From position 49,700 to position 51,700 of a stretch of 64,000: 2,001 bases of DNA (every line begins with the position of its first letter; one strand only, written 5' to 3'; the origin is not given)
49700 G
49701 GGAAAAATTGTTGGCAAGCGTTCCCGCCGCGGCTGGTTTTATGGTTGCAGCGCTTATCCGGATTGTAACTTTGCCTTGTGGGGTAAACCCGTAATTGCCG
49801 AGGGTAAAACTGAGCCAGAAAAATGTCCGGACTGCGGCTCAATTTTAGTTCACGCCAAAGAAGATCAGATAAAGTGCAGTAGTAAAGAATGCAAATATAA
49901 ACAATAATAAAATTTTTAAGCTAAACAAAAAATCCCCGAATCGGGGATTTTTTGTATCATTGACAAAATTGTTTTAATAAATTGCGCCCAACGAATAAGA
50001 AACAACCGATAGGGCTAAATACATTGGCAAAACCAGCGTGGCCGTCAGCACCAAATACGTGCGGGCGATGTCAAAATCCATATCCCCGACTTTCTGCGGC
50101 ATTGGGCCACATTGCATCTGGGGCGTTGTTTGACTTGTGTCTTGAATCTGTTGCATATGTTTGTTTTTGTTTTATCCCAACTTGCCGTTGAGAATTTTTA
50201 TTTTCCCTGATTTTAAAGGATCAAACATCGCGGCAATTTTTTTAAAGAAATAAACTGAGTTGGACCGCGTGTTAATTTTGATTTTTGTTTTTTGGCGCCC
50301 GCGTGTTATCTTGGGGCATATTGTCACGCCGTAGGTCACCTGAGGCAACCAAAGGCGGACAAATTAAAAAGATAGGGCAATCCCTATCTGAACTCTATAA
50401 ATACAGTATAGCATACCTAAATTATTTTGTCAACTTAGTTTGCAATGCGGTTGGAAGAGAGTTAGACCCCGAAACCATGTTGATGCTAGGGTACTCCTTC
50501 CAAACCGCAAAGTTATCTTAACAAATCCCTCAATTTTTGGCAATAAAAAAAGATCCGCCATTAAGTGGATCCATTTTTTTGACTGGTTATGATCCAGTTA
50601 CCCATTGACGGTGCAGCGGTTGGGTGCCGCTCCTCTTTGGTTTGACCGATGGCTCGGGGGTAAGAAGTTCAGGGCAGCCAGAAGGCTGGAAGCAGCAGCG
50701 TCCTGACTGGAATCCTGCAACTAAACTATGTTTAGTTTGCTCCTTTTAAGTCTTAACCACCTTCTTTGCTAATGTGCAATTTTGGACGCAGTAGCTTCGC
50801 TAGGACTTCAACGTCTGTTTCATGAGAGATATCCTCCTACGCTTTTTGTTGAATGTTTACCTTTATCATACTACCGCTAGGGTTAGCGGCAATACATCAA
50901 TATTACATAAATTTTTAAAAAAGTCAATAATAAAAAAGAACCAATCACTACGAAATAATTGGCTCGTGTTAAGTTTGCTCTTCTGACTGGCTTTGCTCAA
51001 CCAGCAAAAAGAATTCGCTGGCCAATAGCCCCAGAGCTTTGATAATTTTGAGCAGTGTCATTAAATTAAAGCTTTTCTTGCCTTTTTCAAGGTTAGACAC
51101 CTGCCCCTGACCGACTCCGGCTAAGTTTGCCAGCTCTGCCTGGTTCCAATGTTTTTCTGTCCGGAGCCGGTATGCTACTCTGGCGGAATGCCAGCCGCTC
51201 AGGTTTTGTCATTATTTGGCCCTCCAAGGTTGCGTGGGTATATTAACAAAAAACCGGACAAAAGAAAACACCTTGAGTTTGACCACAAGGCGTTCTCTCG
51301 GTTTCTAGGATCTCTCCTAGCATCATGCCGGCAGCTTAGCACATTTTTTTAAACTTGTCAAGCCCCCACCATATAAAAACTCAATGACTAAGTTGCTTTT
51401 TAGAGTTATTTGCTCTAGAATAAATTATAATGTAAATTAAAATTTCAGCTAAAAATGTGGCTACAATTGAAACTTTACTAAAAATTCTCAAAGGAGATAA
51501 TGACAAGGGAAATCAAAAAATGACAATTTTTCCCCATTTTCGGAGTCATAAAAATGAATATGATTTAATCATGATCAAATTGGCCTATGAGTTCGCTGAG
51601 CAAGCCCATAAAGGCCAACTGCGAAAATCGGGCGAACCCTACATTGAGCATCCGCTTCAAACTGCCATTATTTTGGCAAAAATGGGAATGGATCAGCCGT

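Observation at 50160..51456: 1.3-kb decayed / non-coding tract with a frameshifted XRE regulator and an SRP-RNA-like motif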

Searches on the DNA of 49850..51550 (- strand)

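Call 4: search_rna_families(source=window, start=49850, end=51550, threshold=evalue, max_evalue=10, show_alignments=4)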
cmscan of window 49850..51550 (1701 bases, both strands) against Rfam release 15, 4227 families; matches with E-value up to 10: 21.
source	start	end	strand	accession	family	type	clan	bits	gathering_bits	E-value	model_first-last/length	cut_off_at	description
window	49900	49975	+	RF01770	rimP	Cis-reg; leader;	-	28.4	47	0.045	1-102/102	no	Gammaprotebacteria rimP leader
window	49924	49979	-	RF01859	Phe_leader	Cis-reg; leader;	-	27.3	55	0.064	1-125/125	no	Phenylalanine leader peptide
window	49882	49955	+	RF02495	ohsC_RNA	Gene; antitoxin;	-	26.5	50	0.24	1-77/77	no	Oppression of Hydrophobic ORF by sRNA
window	50849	50986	-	RF01235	snR68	Gene; snRNA; snoRNA; CD-box;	CL00079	24.4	80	0.19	1-137/137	no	Small nucleolar RNA snR68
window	49906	49978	-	RF01770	rimP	Cis-reg; leader;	-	24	47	0.4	1-102/102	no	Gammaprotebacteria rimP leader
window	49924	49988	-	RF02495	ohsC_RNA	Gene; antitoxin;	-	23.5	50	1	1-77/77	no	Oppression of Hydrophobic ORF by sRNA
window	49919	50000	-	RF02075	STnc230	Gene; sRNA;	-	22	50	2.7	1-83/83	no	Enterobacterial sRNA STnc230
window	50145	50212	-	RF01597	snoR22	Gene; snRNA; snoRNA; CD-box;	-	21.7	50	7.2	1-83/83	no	small nucleolar RNA snoR22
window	50863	50932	-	RF02414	rli60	Gene; sRNA;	-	21.1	60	8.3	1-191/191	no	Listeria sRNA rli60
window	49926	49991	-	RF00512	Leu_leader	Cis-reg; leader;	-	20.5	50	0.26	1-148/148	no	Leucine operon leader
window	49931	50009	-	RF02236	asX2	Gene; sRNA;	-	19.9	70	0.57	1-87/87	no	Xanthomonas sRNA asX2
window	51258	51296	-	RF00489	ctRNA_p42d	Gene; antisense;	-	19.7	50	0.43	1-46/46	no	ctRNA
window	49882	49960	+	RF02898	AaHKsRNA20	Gene; sRNA;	-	19.6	43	6.6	1-77/77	no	Aggregatibacter sRNA 20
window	49908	50028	-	RF00404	SNORA46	Gene; snRNA; snoRNA; HACA-box;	-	19.4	80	1.9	1-135/135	no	Small nucleolar RNA SNORA46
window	49896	49953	+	RF02702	AgvB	Gene; sRNA;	-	17.8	56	2.5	1-62/62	no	Anti GcvB sRNA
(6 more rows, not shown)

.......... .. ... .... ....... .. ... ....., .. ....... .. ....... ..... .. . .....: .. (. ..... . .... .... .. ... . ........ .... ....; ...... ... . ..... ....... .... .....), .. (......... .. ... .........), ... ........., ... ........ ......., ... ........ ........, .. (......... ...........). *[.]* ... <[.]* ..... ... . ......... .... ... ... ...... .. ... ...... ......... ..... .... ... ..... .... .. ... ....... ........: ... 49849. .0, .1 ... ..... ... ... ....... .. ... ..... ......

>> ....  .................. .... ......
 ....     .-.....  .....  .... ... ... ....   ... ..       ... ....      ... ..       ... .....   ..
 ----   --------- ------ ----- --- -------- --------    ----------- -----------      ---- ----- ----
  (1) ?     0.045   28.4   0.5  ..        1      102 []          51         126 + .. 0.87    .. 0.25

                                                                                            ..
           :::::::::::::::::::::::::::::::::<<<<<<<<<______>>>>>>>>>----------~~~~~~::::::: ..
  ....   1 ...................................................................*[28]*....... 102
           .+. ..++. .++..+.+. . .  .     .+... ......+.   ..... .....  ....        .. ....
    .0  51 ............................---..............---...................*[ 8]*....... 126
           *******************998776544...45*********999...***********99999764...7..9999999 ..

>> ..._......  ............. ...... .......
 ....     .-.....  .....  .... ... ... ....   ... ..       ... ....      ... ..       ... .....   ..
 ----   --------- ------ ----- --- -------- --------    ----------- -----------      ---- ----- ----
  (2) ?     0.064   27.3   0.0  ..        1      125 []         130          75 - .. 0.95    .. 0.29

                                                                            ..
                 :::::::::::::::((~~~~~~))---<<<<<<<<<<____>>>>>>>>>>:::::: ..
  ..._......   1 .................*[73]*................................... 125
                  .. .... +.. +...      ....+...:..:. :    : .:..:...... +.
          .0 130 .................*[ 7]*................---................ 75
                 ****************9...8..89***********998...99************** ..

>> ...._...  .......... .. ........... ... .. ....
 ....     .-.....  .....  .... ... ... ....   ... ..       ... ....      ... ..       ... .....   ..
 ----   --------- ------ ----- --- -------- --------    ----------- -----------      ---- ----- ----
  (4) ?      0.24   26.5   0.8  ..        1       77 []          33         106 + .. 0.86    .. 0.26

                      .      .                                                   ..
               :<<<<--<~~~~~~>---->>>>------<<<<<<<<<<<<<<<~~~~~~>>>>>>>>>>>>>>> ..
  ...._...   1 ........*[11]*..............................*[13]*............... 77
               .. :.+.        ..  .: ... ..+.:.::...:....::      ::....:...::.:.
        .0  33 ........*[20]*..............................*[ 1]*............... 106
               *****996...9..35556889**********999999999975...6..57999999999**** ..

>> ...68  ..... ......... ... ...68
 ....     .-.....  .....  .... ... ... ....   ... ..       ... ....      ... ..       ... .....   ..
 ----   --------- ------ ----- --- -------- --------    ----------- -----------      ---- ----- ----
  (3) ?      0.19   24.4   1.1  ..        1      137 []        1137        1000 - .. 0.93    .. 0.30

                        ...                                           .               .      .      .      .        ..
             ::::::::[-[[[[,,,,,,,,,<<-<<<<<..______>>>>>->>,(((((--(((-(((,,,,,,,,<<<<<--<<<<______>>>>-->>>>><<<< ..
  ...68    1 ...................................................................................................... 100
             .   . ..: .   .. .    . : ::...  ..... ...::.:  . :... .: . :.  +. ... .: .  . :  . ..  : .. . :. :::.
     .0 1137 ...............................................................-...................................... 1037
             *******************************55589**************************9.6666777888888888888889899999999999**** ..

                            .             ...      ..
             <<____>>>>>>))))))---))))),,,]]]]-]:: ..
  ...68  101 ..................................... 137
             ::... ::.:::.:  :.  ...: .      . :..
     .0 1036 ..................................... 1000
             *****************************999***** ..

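Call 85: build_rna_model(alignment_id=A5, structure=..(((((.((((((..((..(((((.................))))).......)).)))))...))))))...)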
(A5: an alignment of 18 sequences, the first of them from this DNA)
Model R1 built from alignment A5 (18 sequences, 74 columns); structure: as given.
model positions 67; base pairs 18; branch points 0; effective number of sequences 4.66; information 0.838 bits per position. Calibrated on 0.2 Mb of random sequence (short: E-values are rough).
structure used (alignment columns):
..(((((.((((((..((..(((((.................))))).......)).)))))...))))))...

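Call 86: search_with_rna_model(model_id=R1, sources=[window, L002, L003, L004, L005, L006, L007, L008, L009, L010, L011, L012, L013, L014, L015, L016, L017, L018, L019, L020, L021, L022, L023, L024, L025, L026, L027, L028, L029, L030, L031, L032, L033, L034, L035, L036, L037, L038, L039, L040, L041, L042, L043, L044, L045, L046, L047, L048, L049, L050, L051, L052, L053, L054, L055, L056, L057, L058, L059, L060, L061, L062, L063, L064, L065, L066, L067, L068, L069, L070, L071, L072, L073, L074, L075, L076, L077, L078, L079, L080, L081], max_evalue=1)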
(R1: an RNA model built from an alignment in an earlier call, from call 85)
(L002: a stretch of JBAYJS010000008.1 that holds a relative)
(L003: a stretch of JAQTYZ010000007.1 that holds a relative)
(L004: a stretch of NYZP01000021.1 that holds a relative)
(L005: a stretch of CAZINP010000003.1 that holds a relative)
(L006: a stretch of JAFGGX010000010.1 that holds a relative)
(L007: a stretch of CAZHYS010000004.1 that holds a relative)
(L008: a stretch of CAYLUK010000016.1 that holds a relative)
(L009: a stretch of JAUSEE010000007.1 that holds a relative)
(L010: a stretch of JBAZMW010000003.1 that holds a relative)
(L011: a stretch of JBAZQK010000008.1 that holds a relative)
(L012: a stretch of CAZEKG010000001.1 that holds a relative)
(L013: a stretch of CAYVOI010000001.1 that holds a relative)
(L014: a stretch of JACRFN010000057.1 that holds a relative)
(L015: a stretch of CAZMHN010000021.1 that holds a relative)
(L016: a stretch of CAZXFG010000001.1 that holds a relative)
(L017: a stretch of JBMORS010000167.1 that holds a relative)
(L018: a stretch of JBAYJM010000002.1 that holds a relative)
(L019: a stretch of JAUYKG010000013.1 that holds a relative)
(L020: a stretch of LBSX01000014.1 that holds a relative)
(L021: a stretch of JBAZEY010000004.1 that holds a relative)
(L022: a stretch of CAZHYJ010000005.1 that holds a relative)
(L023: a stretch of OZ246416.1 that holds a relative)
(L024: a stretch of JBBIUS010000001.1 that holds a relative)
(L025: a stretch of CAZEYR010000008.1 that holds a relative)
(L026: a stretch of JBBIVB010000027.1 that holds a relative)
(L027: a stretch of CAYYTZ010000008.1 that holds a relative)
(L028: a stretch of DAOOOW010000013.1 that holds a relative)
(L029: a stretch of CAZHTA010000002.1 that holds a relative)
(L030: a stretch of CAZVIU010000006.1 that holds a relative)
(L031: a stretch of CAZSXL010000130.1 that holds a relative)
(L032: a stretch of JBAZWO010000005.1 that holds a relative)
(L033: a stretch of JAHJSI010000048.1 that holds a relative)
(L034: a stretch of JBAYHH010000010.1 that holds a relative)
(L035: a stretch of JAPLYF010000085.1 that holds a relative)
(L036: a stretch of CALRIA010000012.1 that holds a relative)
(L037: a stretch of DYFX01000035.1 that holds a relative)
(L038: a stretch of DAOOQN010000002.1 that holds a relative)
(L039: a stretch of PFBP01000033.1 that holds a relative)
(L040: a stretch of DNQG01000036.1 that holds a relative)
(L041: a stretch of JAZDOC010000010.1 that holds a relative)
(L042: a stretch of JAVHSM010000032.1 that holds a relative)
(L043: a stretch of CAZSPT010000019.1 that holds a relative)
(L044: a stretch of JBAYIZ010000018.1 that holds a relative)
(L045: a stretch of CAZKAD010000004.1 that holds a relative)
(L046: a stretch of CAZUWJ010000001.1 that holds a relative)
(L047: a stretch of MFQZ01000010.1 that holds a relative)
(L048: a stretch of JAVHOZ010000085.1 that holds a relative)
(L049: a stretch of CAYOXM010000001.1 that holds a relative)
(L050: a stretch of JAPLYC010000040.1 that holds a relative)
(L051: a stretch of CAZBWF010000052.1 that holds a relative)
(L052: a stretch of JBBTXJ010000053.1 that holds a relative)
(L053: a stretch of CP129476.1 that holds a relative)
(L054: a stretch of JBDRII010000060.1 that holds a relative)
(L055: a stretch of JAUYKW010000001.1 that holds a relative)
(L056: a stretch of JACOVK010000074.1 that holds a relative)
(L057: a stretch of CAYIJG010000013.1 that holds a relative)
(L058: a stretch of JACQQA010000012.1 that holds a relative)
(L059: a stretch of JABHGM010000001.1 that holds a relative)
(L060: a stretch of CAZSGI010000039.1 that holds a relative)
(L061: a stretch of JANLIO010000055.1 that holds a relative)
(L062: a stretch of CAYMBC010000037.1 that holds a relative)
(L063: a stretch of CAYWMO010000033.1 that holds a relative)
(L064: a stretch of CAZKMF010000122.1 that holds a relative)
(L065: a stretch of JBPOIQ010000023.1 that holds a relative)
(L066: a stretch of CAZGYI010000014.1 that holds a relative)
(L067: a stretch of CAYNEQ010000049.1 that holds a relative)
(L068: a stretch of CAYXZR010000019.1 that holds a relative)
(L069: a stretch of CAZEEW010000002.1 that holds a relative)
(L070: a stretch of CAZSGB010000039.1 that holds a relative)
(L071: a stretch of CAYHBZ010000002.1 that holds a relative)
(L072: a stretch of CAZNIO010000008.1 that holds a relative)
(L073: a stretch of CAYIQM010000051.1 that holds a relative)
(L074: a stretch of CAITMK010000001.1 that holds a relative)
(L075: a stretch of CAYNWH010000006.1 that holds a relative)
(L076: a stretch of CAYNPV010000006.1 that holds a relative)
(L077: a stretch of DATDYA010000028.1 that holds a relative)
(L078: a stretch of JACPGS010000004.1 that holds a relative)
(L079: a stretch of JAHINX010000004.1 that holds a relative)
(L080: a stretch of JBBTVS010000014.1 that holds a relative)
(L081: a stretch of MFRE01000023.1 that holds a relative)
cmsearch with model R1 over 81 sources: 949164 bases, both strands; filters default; matches with E-value up to 1: 13.
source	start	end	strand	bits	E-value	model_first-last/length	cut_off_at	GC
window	50444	50510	-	91.6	2.7e-19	1-67/67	no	0.49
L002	1187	1253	-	84.1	2e-17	1-67/67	no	0.46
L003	5144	5210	-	83.1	3.5e-17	1-67/67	no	0.54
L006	5389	5455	-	81.4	9.4e-17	1-67/67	no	0.46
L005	4656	4722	-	66.7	4.3e-13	1-67/67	no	0.55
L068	1768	1836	-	48.5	1.5e-08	1-67/67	no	0.49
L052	3196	3258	-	31.6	0.00024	1-67/67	no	0.59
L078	5654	5717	-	25.4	0.0084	1-67/67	no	0.59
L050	4895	4958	-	24.9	0.011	1-67/67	no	0.45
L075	5542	5605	-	19.3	0.27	1-67/67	no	0.42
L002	1188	1254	+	18.5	0.42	1-67/67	no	0.46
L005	4810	4926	+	17.8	0.64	1-67/67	no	0.37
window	50445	50511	+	17.5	0.76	1-67/67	no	0.49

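Call 94: search_rna_families(sources=[L082, L088, L089, L105, L003, L085, L087, L081, L052], threshold=gathering)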
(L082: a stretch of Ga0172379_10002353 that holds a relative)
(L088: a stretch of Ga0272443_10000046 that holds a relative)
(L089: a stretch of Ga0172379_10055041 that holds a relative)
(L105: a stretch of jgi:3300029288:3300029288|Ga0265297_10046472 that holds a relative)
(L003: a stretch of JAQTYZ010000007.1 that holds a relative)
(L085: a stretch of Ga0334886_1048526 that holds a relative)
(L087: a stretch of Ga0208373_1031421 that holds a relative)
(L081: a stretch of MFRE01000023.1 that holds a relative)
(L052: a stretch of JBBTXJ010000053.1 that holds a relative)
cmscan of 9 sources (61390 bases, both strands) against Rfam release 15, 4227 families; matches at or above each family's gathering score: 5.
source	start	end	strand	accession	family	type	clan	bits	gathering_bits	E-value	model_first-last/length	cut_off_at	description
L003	9122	9195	+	RF00005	tRNA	Gene; tRNA;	CL00001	66.6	29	2.6e-12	1-71/71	no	tRNA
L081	6069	6150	+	RF00005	tRNA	Gene; tRNA;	CL00001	58.8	29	3.7e-10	1-71/71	no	tRNA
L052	6588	6668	+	RF00005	tRNA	Gene; tRNA;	CL00001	55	29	4.2e-09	1-71/71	no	tRNA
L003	8847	8928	+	RF00005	tRNA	Gene; tRNA;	CL00001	53.3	29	1.2e-08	1-71/71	no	tRNA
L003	8979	9050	+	RF00005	tRNA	Gene; tRNA;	CL00001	52.4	29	2.1e-08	1-71/71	no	tRNA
